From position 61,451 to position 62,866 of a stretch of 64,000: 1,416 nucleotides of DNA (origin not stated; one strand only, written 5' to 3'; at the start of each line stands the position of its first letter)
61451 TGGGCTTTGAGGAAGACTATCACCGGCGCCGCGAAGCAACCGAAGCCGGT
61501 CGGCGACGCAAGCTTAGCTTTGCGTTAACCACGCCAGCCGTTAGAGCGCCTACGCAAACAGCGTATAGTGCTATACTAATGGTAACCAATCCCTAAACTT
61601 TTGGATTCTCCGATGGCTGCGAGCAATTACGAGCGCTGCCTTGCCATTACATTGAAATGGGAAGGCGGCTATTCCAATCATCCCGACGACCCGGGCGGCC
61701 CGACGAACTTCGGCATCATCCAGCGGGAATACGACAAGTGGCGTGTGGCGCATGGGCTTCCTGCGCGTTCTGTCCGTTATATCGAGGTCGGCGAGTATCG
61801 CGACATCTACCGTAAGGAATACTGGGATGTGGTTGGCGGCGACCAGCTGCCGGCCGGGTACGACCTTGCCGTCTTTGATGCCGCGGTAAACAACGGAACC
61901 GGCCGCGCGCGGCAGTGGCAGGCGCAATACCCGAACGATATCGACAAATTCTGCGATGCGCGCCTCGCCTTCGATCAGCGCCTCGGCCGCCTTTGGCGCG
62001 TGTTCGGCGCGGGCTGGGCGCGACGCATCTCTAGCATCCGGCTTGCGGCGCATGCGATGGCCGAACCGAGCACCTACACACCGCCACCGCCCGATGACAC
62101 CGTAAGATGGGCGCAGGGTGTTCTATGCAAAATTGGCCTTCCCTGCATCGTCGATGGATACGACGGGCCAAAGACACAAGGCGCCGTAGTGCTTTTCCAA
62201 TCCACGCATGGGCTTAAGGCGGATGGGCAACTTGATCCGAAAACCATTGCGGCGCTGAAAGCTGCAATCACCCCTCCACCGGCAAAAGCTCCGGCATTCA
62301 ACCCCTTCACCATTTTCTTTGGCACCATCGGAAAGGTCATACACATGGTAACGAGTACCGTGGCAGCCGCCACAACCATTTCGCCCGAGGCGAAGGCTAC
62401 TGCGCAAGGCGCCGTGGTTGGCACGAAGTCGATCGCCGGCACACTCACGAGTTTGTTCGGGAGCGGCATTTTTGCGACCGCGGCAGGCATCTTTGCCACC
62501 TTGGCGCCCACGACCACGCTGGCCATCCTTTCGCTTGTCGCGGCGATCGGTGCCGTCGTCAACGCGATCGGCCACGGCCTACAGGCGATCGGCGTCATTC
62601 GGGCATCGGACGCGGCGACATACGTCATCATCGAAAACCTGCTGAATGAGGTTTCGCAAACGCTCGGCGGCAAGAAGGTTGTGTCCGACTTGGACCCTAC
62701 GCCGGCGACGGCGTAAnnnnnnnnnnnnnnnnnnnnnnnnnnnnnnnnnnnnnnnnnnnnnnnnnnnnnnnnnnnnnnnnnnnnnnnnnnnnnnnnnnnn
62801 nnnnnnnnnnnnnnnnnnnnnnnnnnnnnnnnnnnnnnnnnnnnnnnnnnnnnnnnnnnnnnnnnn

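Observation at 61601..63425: Endolysin with a long hydrophobic C-terminal extension and atypical lysis cassette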

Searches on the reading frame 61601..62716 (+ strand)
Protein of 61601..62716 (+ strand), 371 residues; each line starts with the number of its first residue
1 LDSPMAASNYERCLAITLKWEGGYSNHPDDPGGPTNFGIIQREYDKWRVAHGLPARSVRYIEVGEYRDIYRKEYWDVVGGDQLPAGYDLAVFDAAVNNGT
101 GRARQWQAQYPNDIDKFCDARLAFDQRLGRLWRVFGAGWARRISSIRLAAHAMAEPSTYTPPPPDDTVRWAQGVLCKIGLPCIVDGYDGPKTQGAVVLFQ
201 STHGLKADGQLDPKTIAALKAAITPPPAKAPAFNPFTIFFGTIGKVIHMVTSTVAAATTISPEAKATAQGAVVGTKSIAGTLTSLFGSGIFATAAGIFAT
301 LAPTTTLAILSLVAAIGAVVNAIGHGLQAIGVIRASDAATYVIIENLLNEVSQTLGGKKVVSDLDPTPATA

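Call 3: search_protein_families(library=pfam, proteins=[window:61601-62716:+], max_evalue=0.1)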
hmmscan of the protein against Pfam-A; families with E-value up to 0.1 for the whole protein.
window:61601-62716:+ (371 aa): 5 families
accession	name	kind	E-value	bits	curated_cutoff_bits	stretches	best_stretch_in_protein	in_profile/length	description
PF05838.17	Glyco_hydro_108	-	1.3e-25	90.2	21.2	1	15-99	2-85/85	Glycosyl hydrolase 108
PF01471.23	PG_binding_1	-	1.6e-10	41.5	23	1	166-219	3-57/57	Putative peptidoglycan binding domain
PF09374.15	PG_binding_3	-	1.2e-05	25.8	24.6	1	167-196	2-31/76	Predicted Peptidoglycan domain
PF03729.18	DUF308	-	0.018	15.7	25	1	288-337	2-51/73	Short repeat of unknown function (DUF308)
PF16518.11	GrlR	-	0.058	14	26.8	0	69-152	22-106/110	T3SS negative regulator,GrlR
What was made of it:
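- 61643..61897 (+): GH108 muramidase domain (aa 15-99 in TTG numbering), with the W-E-G-G-Y catalytic-Glu motif at aa 20-24. Pfam PF05838 at 90.2 bits (call 3).
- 62096..62257 (+): PG_binding_1 cell-wall-binding domain (aa 166-219). Pfam PF01471 at 41.5 bits (call 3).
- On GH108 muramidase (Pfam PF05838): 90.2 bits against a 21.2 cutoff, aa 15-99, covering the full profile (call 3).
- Domains: GH108 plus PG_binding_1 (call 3).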

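Call 4: search_protein_families(library=phrogs, proteins=[window:61601-62716:+], max_evalue=0.01)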
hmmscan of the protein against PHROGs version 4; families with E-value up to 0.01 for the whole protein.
window:61601-62716:+ (371 aa): 6 families
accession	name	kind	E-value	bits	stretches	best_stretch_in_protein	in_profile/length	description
phrog_315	-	lysis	3.5e-36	125.9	1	5-309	330-565/677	endolysin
phrog_12853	-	unknown function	4e-17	63.9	1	9-108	2-100/131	-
phrog_1493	-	lysis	1.3e-09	38.7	1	165-230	247-316/394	endolysin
phrog_2649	-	lysis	1.6e-07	32.5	1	166-223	182-239/261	endolysin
phrog_1224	-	head and packaging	5.7e-07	30.1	1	167-224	12-69/438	endolysin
phrog_16428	-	lysis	0.0094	15.7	0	184-220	483-519/520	endolysin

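Call 6: search_protein_families(library=ncbifam, proteins=[window:61601-62716:+], max_evalue=0.1)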
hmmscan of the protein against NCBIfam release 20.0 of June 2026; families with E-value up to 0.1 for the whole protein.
window:61601-62716:+ (371 aa): 5 families
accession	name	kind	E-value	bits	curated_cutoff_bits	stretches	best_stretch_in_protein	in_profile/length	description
NF040573.1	holin_dep_muram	equivalog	1.9e-13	50.7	240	1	19-102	10-97/200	holin-associated N-acetylmuramidase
TIGR02869.1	spore_SleB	equivalog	0.00014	21.8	236.5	1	183-272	32-114/201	spore cortex-lytic enzyme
NF052335.1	PdgHdaseHSB129560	equivalog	0.00027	20.3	500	1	179-219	288-328/330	peptidoglycan hydrolase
NF052336.1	PdgHdaseHSB100310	equivalog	0.00029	20.3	500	1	182-219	276-313/316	peptidoglycan hydrolase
TIGR03979.1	His_Ser_Rich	equivalog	0.039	13.9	121.65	1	183-219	150-186/190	His-Xaa-Ser repeat protein HxsA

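Call 8: search_dna_similar(query=window:61601-62716:+, collection=phages, mode=protein, max_rows=30)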
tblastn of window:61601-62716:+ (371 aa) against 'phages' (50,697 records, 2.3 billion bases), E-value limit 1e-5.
Records with a match: 186; places in all: 186; records where one place covers at least 80% of the query: 0.
Best place of each record, by identity: <60% 186.
By first word of the organism name: Brucella 41; Acinetobacter 36; Escherichia 15; Bacteroides 11; Sphingomonas 8; Agrobacterium 6; Sulfitobacter 6; Pseudomonas 6; Bordetella 5; Edwardsiella 5; and 23 more.
By host as written in the record: - 20; Acinetobacter baumannii 17; Brucella abortus S19 14; Escherichia coli K-12 MG1655 8; Sphingomonas sp. PM2 6; Brucella sp. 6; Sulfitobacter sp. CB2047 6; Brucella abortus 141 5; and 75 more.
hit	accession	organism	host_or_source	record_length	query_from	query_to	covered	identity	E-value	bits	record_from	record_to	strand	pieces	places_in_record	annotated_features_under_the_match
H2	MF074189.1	Sinorhizobium phage phiM5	Sinorhizobium meliloti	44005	8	158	41%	46.5%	4e-33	136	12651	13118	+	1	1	putative endolysin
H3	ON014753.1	Pseudanabaena phage Pam1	Pseudanabaena sp.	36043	8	154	40%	45.5%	2e-32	134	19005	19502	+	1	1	lysozyme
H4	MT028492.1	Ochrobactrum phage vB_OspP_OH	Ochrobactrum sp. POC9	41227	4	153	40%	44.5%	7e-30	127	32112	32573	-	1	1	lysozyme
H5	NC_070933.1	Ochrobactrum phage vB_OspP_OH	Ochrobactrum sp. POC9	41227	4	153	40%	44.5%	7e-30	127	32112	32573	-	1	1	endolysin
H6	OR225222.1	Sphingomonas phage Kimi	Sphingomonas sp. LR55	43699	3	143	38%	44.5%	8e-35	141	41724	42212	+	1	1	hypothetical protein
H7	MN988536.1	Rhizobium phage RHph_N65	Rhizobium phaseoli INC1-2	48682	9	154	39%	42.6%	9e-31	129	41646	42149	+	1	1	putative endolysin protein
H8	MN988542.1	Rhizobium phage RHph_I3_18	Rhizobium phaseoli I3_18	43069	2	154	41%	39.8%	2e-28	122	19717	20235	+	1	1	putative endolysin protein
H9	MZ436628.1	Microcystis phage Mwe-Yong1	Microcystis sp.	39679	9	147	37%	43.8%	1e-28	123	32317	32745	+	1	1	lysozyme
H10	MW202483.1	Caudoviricetes sp.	Manatee Spring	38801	2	147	39%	40.9%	8e-30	127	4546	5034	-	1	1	lysozyme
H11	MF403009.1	Agrobacterium phage Atu_ph08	Agrobacterium tumefaciens C58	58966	3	154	41%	39.2%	4e-28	122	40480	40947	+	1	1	protein of unknown function DUF847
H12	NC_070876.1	Agrobacterium phage Atu_ph08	Agrobacterium tumefaciens C58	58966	3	154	41%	39.2%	4e-28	122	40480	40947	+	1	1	endolysin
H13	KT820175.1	Ruegeria phage 45A6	Ruegeria mobilis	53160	3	153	41%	38.1%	3e-22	104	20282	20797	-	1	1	protein of unknown function DUF847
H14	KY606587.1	Dinoroseobacter phage vB_DshS-R5C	Dinoroseobacter shibae DFL12T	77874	2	143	38%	39.5%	8e-24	108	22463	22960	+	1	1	acetylmuramidase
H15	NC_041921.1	Dinoroseobacter phage vB_DshS-R5C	Dinoroseobacter shibae DFL12T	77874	2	143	38%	39.5%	8e-24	108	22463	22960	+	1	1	endolysin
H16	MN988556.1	Rhizobium phage RHph_I1_23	Rhizobium phaseoli I1_23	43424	5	154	40%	37.0%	1e-25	114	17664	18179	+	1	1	putative endolysin protein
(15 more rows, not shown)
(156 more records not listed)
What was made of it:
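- GH108 plus PG_binding_1 is a common endolysin layout (calls 4, 8).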

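Call 12: find_homologous_proteins(query=window:61601-62713:+, max_evalue=0.00001)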
Query window:61601-62713:+ (371 aa): 278 proteins with E <= 0.00001 among 8000 candidates; the best 120 are listed.
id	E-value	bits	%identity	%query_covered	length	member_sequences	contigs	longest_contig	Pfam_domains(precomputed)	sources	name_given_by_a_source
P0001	4.7e-245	830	100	99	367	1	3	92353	PF09374.16,PF05838.18,PF01471.24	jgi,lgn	jgi:hypothetical protein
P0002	6.0e-170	583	72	99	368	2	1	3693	PF05838.18,PF01471.24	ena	-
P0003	2.8e-101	357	50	99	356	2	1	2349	PF09374.16,PF05838.18,PF01471.24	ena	-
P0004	4.7e-69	251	55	59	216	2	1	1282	PF09374.16,PF05838.18,PF01471.24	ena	-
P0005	7.9e-69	251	58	54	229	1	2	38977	PF05838.18,PF01471.24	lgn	-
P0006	1.1e-68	250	49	75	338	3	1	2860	PF05838.18,PF01471.24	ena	-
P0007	1.2e-68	250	48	76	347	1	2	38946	PF05838.18,PF01471.24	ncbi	-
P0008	1.0e-67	247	58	56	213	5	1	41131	PF09374.16,PF05838.18,PF01471.24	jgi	-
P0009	1.5e-67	246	55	61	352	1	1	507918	PF05838.18,PF01471.24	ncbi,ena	-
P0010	8.9e-67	244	55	58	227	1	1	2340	PF09374.16,PF05838.18,PF01471.24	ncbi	-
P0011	1.3e-66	243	53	60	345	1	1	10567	PF05838.18,PF01471.24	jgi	jgi:lysozyme family protein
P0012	1.6e-66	243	59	55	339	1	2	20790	PF05838.18,PF01471.24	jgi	jgi:lysozyme family protein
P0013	2.5e-66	242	55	57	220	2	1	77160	PF09374.16,PF05838.18,PF01471.24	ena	-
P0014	5.1e-66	241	57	55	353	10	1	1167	PF05838.18,PF01471.24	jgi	jgi:lysozyme family protein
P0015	8.7e-66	241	58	55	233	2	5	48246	PF05838.18,PF01471.24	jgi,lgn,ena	-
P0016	9.8e-66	240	55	61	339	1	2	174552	PF05838.18,PF01471.24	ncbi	-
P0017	1.1e-65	240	54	61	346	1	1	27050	PF05838.18,PF01471.24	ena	-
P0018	2.2e-65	239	56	59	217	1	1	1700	PF05838.18,PF01471.24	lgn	-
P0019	2.7e-65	239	57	55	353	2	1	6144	PF05838.18,PF01471.24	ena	-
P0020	3.1e-65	239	57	54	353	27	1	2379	PF05838.18,PF01471.24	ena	-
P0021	3.5e-65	239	55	61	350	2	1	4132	PF05838.18,PF01471.24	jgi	jgi:lysozyme family protein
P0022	4.3e-65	238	57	55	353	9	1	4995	PF05838.18,PF01471.24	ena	-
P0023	4.7e-65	238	57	55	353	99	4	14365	PF05838.18,PF01471.24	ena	-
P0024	7.0e-65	238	54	61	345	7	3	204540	PF05838.18,PF01471.24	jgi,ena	jgi:lysozyme family protein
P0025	7.1e-65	238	58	55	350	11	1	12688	PF05838.18,PF01471.24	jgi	jgi:lysozyme family protein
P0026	8.3e-65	237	58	54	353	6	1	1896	PF05838.18,PF01471.24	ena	-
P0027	8.4e-65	237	57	55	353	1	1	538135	PF05838.18,PF01471.24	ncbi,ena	-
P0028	1.1e-64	237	45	83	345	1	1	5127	PF05838.18,PF01471.24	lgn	-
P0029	1.5e-64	237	53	61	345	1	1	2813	PF05838.18,PF01471.24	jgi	jgi:lysozyme family protein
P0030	1.6e-64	236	57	56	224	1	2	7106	PF05838.18,PF01471.24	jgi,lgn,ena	jgi:lysozyme family protein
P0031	1.8e-64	236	56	55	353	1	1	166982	PF05838.18,PF01471.24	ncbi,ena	-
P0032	1.9e-64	236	43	82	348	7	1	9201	PF05838.18,PF01471.24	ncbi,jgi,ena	jgi:lysozyme family protein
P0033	1.9e-64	236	57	55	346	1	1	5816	PF05838.18,PF01471.24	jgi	jgi:lysozyme family protein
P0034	2.3e-64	236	58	55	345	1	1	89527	PF05838.18,PF01471.24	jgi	-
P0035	2.5e-64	236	56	60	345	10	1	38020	PF05838.18,PF01471.24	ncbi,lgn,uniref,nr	ncbi:peptidoglycan-binding protein [Rhodomicrobium vannielii ATCC 17100]|uniref:glycosyl hydrolase 1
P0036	2.6e-64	236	56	55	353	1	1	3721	PF05838.18,PF01471.24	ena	-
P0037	4.4e-64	235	57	55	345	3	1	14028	PF05838.18,PF01471.24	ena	-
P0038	6.3e-64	234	52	59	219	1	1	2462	PF09374.16,PF05838.18,PF01471.24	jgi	jgi:lysozyme family protein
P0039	6.9e-64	234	54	61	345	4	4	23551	PF05838.18,PF01471.24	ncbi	ncbi:MAG: glycosyl hydrolase 108 family protein [Rhodomicrobium sp.]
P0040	8.3e-64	234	57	55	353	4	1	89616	PF05838.18,PF01471.24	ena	-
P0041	9.9e-64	234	53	59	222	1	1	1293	PF09374.16,PF05838.18,PF01471.24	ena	-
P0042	1.1e-63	234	42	78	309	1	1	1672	PF09374.16,PF05838.18,PF01471.24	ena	-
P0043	1.3e-63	233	52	59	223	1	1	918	PF09374.16,PF05838.18,PF01471.24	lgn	-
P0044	1.6e-63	233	54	61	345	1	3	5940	PF05838.18,PF01471.24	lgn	-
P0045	2.8e-63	232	53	60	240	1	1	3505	PF05838.18,PF01471.24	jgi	jgi:lysozyme family protein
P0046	3.0e-63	232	56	55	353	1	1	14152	PF05838.18,PF01471.24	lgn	-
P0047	3.9e-63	232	56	55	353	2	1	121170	PF05838.18,PF01471.24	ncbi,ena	-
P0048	4.4e-63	232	57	55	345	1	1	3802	PF05838.18,PF01471.24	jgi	jgi:lysozyme family protein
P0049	4.8e-63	232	56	56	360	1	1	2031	PF05838.18,PF01471.24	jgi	jgi:lysozyme family protein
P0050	5.0e-63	232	56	55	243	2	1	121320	PF05838.18,PF01471.24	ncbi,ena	-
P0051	5.4e-63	231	42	86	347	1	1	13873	PF05838.18,PF01471.24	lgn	-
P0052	5.5e-63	231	54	61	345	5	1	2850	PF05838.18,PF01471.24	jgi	jgi:lysozyme family protein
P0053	5.9e-63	231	53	61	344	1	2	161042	PF05838.18,PF01471.24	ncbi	-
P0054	7.1e-63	231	57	54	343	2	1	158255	PF05838.18,PF01471.24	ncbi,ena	-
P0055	7.3e-63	231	56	55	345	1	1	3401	PF05838.18,PF01471.24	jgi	jgi:lysozyme family protein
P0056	7.7e-63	231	56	55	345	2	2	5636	PF05838.18,PF01471.24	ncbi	-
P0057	9.0e-63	231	56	55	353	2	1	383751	PF05838.18,PF01471.24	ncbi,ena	-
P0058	1.1e-62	230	57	55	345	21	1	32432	PF05838.18,PF01471.24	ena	-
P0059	1.6e-62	230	53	61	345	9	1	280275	PF05838.18,PF01471.24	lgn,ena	-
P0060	2.5e-62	229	52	61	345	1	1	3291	PF05838.18,PF01471.24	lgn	-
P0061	3.0e-62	229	53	60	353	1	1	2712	PF05838.18,PF01471.24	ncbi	-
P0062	3.4e-62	229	56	55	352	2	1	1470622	PF05838.18,PF01471.24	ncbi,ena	-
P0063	4.3e-62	228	61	49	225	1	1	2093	PF05838.18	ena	-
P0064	7.5e-62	228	54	61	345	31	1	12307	PF05838.18,PF01471.24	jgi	jgi:lysozyme family protein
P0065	8.4e-62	227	57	55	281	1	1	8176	PF05838.18,PF01471.24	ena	-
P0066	9.1e-62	227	53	61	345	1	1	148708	PF05838.18,PF01471.24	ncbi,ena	-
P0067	9.2e-62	227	54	58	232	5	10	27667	PF05838.18,PF01471.24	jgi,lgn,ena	-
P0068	1.0e-61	227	56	55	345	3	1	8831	PF05838.18,PF01471.24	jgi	jgi:lysozyme family protein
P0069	1.1e-61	227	54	55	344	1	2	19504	PF05838.18,PF01471.24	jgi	jgi:lysozyme family protein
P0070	1.4e-61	227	57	54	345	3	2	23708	PF05838.18,PF01471.24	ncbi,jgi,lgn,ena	jgi:lysozyme family protein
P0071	1.6e-61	227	49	72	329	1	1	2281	PF05838.18,PF01471.24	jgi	jgi:lysozyme family protein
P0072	1.6e-61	227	55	55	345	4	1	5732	PF05838.18,PF01471.24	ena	-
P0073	1.8e-61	226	56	55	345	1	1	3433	PF05838.18,PF01471.24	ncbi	-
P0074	2.0e-61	226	54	55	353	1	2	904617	PF05838.18,PF01471.24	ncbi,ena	-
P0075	2.9e-61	226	55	55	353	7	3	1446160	PF05838.18,PF01471.24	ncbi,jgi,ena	ncbi:MAG: glycosyl hydrolase 108 family protein [Rhodomicrobium sp.]|jgi:lysozyme family protein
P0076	3.0e-61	226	52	61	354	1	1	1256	PF05838.18,PF01471.24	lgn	-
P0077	3.2e-61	226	53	61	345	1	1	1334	PF05838.18,PF01471.24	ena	-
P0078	4.8e-61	225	55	54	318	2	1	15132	PF05838.18,PF01471.24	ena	-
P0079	8.0e-61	224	53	61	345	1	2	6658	PF05838.18,PF01471.24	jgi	jgi:hypothetical protein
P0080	8.1e-61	224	44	86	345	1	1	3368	PF05838.18,PF01471.24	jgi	jgi:lysozyme family protein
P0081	1.1e-60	224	54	54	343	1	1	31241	PF05838.18,PF01471.24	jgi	jgi:lysozyme family protein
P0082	1.7e-60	223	54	55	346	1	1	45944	PF05838.18,PF01471.24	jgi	jgi:lysozyme family protein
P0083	1.9e-60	223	47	71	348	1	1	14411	PF05838.18,PF01471.24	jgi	jgi:lysozyme family protein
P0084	1.9e-60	223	49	62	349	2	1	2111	PF05838.18,PF01471.24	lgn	-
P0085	2.2e-60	223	66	42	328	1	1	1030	PF05838.18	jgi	jgi:lysozyme family protein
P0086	2.3e-60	223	54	55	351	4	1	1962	PF05838.18,PF01471.24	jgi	jgi:lysozyme family protein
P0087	2.5e-60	223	54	55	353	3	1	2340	PF05838.18,PF01471.24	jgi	jgi:hypothetical protein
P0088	2.8e-60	222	53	61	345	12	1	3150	PF05838.18,PF01471.24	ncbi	-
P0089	3.2e-60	222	54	61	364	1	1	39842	PF05838.18,PF01471.24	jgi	jgi:lysozyme family protein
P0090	1.1e-59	221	54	55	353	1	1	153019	PF05838.18,PF01471.24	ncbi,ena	-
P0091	1.1e-59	221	55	55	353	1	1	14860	PF05838.18,PF01471.24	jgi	jgi:lysozyme family protein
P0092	1.3e-59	220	50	63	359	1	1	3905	PF05838.18,PF01471.24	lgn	-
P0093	1.4e-59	220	52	61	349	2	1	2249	PF05838.18,PF01471.24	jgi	jgi:hypothetical protein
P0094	1.8e-59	220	54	55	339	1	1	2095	PF05838.18,PF01471.24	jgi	jgi:lysozyme family protein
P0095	2.0e-59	220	53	55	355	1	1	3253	PF05838.18,PF01471.24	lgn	-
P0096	2.8e-59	219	50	61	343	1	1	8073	PF05838.18,PF01471.24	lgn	-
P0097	2.9e-59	219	54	55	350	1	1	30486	PF05838.18,PF01471.24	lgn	-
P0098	3.0e-59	219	50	61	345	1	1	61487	PF05838.18,PF01471.24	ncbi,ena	-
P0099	3.2e-59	219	55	55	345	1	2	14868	PF05838.18,PF01471.24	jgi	-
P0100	5.5e-59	218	55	55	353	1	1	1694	PF05838.18,PF01471.24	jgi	jgi:lysozyme family protein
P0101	5.6e-59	218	54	55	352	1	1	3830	PF05838.18,PF01471.24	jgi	jgi:lysozyme family protein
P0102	2.4e-58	216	48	59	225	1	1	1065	PF09374.16,PF05838.18,PF01471.24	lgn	-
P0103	5.1e-58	215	54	55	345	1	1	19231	PF05838.18,PF01471.24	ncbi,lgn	ncbi:MAG: glycosyl hydrolase 108 family protein [Rhodomicrobium sp.]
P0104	1.3e-57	214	52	59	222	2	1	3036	PF09374.16,PF05838.18,PF01471.24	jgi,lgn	-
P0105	5.6e-57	212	53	55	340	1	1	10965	PF05838.18,PF01471.24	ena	-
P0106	7.1e-57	211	49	61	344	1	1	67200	PF05838.18,PF01471.24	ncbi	-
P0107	2.4e-56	210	53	54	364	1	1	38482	PF05838.18,PF01471.24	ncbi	-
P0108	2.9e-56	209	50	60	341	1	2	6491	PF05838.18,PF01471.24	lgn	-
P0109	5.6e-56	208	53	55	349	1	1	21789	PF05838.18,PF01471.24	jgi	jgi:lysozyme family protein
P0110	1.0e-55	207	43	72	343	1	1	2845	PF05838.18,PF01471.24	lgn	-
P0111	1.8e-55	207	61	44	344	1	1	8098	PF05838.18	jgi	jgi:lysozyme family protein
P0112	3.2e-55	206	51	54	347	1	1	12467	PF05838.18,PF01471.24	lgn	-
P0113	8.9e-55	204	49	54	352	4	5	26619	PF05838.18,PF01471.24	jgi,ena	-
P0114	4.4e-54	202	51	55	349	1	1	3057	PF05838.18,PF01471.24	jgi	jgi:lysozyme family protein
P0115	3.1e-53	199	50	54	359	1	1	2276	PF05838.18,PF01471.24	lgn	-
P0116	5.8e-53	198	48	61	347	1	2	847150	PF05838.18,PF01471.24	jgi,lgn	jgi:lysozyme family protein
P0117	1.2e-52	197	50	55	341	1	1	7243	PF05838.18,PF01471.24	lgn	-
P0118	3.3e-52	196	46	61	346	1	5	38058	PF05838.18,PF01471.24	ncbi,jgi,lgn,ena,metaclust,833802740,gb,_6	metaclust:\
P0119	1.6e-51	194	62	41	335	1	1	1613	PF05838.18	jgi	jgi:lysozyme family protein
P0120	5.9e-51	192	48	54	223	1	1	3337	PF05838.18,PF01471.24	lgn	-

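Call 15: find_encoding_contigs(protein=P0001, flank=10000, max_places=5)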
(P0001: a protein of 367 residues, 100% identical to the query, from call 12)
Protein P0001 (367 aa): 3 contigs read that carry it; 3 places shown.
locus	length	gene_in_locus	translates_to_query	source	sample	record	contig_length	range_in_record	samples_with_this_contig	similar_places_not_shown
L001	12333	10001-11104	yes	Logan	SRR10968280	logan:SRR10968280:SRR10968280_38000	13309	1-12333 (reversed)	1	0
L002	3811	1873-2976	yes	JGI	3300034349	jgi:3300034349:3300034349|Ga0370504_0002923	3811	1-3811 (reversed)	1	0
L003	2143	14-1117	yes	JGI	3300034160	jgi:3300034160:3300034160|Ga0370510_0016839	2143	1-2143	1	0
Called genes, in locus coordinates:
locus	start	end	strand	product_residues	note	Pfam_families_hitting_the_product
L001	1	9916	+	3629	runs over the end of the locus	?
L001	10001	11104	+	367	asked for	PF05838:Glyco_hydro_108, PF09374:PG_binding_3 (faint), PF01471:PG_binding_1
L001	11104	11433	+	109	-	-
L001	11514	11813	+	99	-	-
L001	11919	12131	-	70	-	-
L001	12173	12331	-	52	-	?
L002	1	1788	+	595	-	?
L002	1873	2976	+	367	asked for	PF05838:Glyco_hydro_108, PF09374:PG_binding_3 (faint), PF01471:PG_binding_1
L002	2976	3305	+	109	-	-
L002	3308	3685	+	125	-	-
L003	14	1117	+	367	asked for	PF05838:Glyco_hydro_108, PF09374:PG_binding_3 (faint), PF01471:PG_binding_1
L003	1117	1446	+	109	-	-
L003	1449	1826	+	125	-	-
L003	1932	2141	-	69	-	?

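Call 16: find_encoding_contigs(protein=P0002, flank=5000, max_places=3)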
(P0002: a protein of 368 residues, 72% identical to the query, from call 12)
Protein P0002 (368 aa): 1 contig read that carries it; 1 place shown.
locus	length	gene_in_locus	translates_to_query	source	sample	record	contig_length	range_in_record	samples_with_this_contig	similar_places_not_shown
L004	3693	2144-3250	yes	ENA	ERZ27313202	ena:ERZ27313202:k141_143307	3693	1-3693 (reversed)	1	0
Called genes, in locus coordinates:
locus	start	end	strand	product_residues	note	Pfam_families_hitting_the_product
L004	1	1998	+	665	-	?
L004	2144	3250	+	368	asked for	PF05838:Glyco_hydro_108, PF01471:PG_binding_1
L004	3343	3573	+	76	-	-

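Call 17: find_encoding_contigs(protein=P0003, flank=5000, max_places=3)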
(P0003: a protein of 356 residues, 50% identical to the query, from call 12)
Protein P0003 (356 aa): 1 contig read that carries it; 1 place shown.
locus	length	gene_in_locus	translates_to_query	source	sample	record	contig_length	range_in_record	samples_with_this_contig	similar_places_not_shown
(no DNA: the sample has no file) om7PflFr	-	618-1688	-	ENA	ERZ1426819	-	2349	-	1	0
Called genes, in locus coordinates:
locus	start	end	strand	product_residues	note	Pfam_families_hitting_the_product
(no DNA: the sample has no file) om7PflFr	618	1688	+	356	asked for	PF05838:Glyco_hydro_108, PF01471:PG_binding_1, PF09374:PG_binding_3 (faint)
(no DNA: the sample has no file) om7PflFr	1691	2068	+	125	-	-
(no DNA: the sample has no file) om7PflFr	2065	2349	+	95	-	?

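Call 23: find_encoding_contigs(protein=P0035, flank=10000, max_places=2)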
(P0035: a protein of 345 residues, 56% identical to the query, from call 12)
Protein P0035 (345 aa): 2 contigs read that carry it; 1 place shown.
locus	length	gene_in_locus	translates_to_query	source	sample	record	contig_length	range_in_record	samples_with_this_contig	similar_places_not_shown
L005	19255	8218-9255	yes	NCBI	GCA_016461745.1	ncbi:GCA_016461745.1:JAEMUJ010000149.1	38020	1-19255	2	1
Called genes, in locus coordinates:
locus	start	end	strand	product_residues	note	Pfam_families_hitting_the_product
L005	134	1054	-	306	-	PF00480:ROK, PF02685:Glucokinase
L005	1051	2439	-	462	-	PF00982:Glyco_transf_20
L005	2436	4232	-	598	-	PF19291:TREH_N, PF00723:Glyco_hydro_15, PF22422:MGH1-like_GH (faint)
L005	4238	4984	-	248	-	PF02358:Trehalose_PPase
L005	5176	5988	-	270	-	PF00583:Acetyltransf_1, PF13673:Acetyltransf_10 (faint), PF13508:Acetyltransf_7 (weak), PF08445:FR47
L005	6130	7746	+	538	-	-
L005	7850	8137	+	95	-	-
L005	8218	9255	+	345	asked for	PF05838:Glyco_hydro_108, PF01471:PG_binding_1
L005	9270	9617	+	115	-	-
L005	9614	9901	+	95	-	-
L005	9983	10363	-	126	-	PF18291:HU-HIG, PF00216:Bac_DNA_binding, PF18175:HU-CCDC81_bac_2 (weak)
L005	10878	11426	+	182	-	PF00436:SSB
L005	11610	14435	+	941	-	PF00521:DNA_topoisoIV, PF03989:DNA_gyraseA_C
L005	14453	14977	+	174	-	PF01467:CTP_transf_like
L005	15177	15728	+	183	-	PF00160:Pro_isomerase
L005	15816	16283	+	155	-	PF00160:Pro_isomerase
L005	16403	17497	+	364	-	PF02547:Queuosine_synth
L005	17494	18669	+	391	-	PF01702:TGT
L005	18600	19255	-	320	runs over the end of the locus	PF00892:EamA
